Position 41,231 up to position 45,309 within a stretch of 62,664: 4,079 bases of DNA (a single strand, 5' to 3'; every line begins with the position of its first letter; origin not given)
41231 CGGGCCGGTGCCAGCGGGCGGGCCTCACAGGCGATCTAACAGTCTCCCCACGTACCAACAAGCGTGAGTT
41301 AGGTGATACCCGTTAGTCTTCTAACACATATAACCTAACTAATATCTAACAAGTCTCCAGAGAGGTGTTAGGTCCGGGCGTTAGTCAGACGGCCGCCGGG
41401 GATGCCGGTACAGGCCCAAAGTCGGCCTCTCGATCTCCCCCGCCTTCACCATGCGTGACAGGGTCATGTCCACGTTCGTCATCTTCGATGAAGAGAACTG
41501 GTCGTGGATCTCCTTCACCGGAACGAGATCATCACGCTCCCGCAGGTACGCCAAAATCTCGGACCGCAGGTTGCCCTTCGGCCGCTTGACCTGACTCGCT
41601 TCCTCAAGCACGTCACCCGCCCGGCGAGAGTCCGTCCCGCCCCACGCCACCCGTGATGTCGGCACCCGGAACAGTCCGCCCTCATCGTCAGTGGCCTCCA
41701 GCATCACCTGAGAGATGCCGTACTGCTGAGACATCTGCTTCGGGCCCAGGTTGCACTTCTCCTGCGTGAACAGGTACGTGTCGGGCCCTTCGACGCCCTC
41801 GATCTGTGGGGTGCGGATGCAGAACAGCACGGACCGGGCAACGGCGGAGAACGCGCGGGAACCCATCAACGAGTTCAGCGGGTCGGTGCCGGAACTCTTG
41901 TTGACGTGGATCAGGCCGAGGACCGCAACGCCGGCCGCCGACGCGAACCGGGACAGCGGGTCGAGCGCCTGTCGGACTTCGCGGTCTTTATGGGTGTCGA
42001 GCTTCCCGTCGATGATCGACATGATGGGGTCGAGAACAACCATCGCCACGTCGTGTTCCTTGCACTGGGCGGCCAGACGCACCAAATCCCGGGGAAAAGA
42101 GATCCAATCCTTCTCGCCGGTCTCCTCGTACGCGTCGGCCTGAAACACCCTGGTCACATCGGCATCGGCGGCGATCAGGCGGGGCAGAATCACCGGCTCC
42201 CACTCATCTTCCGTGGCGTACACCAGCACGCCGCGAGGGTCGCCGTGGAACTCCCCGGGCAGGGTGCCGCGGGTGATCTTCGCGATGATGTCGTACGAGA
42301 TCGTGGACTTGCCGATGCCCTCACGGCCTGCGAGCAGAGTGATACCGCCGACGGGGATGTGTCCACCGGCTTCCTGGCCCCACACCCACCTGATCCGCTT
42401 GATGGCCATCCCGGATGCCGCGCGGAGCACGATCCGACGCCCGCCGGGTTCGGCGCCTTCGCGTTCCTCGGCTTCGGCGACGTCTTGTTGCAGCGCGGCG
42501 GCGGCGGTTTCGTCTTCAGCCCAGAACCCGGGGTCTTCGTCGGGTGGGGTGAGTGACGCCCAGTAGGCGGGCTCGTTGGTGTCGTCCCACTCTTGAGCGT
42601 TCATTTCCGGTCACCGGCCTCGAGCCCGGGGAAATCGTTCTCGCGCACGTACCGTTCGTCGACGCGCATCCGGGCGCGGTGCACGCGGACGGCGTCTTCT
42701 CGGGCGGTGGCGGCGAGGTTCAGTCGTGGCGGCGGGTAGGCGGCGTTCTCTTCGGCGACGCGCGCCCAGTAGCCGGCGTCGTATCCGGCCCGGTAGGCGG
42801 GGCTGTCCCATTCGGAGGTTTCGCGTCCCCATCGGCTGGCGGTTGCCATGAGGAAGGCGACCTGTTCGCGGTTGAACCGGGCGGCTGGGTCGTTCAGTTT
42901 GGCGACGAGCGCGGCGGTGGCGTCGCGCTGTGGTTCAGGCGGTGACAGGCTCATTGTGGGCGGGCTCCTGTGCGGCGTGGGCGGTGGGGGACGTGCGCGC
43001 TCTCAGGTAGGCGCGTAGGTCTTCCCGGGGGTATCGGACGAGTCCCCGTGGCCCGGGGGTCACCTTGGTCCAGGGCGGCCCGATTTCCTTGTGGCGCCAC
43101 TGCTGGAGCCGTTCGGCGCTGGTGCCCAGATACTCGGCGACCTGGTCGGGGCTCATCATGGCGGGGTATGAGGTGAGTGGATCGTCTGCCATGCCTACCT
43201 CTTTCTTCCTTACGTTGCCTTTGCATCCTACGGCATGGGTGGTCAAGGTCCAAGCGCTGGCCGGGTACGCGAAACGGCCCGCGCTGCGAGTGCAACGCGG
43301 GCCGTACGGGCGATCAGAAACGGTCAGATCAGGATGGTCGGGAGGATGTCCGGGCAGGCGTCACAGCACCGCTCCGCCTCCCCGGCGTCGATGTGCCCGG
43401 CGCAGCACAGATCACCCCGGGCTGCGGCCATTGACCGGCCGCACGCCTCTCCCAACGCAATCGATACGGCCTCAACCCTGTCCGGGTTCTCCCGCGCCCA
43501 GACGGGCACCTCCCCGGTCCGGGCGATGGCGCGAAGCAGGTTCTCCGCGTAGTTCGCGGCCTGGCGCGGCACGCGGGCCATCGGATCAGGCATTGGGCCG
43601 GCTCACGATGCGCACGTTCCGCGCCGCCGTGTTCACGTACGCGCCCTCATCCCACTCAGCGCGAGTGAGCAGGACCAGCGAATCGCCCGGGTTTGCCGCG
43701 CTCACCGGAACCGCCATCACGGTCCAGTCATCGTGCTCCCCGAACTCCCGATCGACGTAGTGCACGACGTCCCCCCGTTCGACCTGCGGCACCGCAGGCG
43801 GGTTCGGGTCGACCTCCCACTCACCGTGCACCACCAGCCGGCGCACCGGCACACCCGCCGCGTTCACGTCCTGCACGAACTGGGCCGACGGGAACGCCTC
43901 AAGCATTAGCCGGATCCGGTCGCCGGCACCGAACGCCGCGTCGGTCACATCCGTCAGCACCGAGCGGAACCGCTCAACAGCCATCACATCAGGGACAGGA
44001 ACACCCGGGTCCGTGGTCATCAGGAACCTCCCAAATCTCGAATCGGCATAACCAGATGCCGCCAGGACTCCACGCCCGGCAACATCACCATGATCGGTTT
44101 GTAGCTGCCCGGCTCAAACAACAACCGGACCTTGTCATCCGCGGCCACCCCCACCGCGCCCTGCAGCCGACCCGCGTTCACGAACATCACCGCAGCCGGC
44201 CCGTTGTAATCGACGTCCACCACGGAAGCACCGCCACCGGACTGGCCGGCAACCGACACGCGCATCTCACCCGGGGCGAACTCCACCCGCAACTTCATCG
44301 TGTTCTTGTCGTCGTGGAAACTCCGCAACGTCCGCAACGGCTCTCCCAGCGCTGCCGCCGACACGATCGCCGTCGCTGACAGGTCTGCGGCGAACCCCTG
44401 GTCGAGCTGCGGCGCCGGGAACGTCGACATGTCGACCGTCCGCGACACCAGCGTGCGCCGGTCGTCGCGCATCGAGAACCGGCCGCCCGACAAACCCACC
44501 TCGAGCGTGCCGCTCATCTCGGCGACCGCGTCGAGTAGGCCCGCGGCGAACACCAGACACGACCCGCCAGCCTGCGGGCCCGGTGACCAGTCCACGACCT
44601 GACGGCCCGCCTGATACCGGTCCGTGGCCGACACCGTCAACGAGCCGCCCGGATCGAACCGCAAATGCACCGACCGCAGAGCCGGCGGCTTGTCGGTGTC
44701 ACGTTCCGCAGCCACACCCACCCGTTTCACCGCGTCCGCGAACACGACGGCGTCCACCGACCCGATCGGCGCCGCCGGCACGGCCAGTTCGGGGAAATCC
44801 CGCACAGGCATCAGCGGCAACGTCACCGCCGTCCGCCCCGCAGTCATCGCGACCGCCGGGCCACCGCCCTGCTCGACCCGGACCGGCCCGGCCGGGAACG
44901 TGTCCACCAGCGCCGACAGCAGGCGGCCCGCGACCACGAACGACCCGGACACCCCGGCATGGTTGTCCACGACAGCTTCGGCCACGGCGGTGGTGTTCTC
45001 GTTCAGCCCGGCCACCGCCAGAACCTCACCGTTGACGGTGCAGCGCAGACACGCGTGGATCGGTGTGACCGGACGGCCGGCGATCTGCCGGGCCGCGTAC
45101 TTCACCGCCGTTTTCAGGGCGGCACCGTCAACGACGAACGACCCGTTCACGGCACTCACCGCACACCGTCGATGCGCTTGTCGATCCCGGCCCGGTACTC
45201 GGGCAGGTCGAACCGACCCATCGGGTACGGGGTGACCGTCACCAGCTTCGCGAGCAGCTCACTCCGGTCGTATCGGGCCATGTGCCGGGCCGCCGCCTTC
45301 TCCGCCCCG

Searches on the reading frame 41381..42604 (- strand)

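Call 12: search_protein_families(library=phrogs, max_evalue=0.001, proteins=[window:41381-42604:-])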
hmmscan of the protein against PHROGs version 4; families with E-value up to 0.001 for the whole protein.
window:41381-42604:- (407 aa): 8 families
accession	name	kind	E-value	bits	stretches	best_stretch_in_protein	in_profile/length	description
phrog_10729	-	DNA, RNA and nucleotide metabolism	1e-37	130.8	1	59-351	376-656/722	DNA polymerase/primase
phrog_239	-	DNA, RNA and nucleotide metabolism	1.9e-13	51.3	1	81-376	353-653/801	DNA primase/helicase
phrog_6012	-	DNA, RNA and nucleotide metabolism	1e-07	32.6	0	170-240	233-299/447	DNA helicase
phrog_243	-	DNA, RNA and nucleotide metabolism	1.4e-07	31.7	1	180-274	137-231/273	DnaB-like replicative helicase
phrog_3123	-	unknown function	4.2e-07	29.9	1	65-252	324-526/583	-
phrog_906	-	DNA, RNA and nucleotide metabolism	1.8e-05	24.7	1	80-261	521-695/872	DNA polymerase/primase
phrog_19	-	DNA, RNA and nucleotide metabolism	4.9e-05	23.4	1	83-269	350-545/621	DnaB-like replicative helicase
phrog_97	-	other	0.00081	19.7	0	81-192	68-171/506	UvsX-like recombinase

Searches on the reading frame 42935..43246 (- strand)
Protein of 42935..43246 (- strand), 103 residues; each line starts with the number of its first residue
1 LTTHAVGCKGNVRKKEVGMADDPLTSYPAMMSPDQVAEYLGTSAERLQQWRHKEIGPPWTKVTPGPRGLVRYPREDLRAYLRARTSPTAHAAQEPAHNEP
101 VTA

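Call 102: search_protein_families(library=phrogs, max_evalue=0.001, proteins=[window:42935-43246:-])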
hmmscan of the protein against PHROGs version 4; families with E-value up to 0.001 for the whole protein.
window:42935-43246:- (103 aa): 2 families
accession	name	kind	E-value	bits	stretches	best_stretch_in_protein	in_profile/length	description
phrog_66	-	integration and excision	7.6e-10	40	1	26-94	89-153/412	excisionase and transcriptional regulator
phrog_668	-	DNA, RNA and nucleotide metabolism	9.9e-06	26.3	1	23-85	56-114/181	HTH DNA binding protein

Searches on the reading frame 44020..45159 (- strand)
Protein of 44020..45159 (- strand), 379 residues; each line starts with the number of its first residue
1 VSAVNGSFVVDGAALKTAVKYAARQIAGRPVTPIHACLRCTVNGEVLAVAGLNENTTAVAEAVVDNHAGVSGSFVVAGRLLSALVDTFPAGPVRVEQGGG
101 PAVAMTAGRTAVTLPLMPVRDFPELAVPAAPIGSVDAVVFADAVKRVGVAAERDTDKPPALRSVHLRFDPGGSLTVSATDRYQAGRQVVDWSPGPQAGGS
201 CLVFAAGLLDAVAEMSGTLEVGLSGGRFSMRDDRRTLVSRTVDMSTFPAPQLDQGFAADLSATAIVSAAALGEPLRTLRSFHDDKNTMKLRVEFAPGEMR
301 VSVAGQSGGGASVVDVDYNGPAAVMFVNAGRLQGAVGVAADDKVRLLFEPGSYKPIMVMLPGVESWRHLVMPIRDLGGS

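Call 12: search_protein_families(library=phrogs, max_evalue=0.001, proteins=[window:44020-45159:-])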
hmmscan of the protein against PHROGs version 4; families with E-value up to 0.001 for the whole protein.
window:44020-45159:- (379 aa): 2 families
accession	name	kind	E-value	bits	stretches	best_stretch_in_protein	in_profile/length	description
phrog_947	-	DNA, RNA and nucleotide metabolism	1.2e-42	147.1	1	8-375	5-365/368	DNA polymerase processivity factor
phrog_12598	-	DNA, RNA and nucleotide metabolism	0.00071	20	0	141-189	14-60/275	RusA-like Holliday junction resolvase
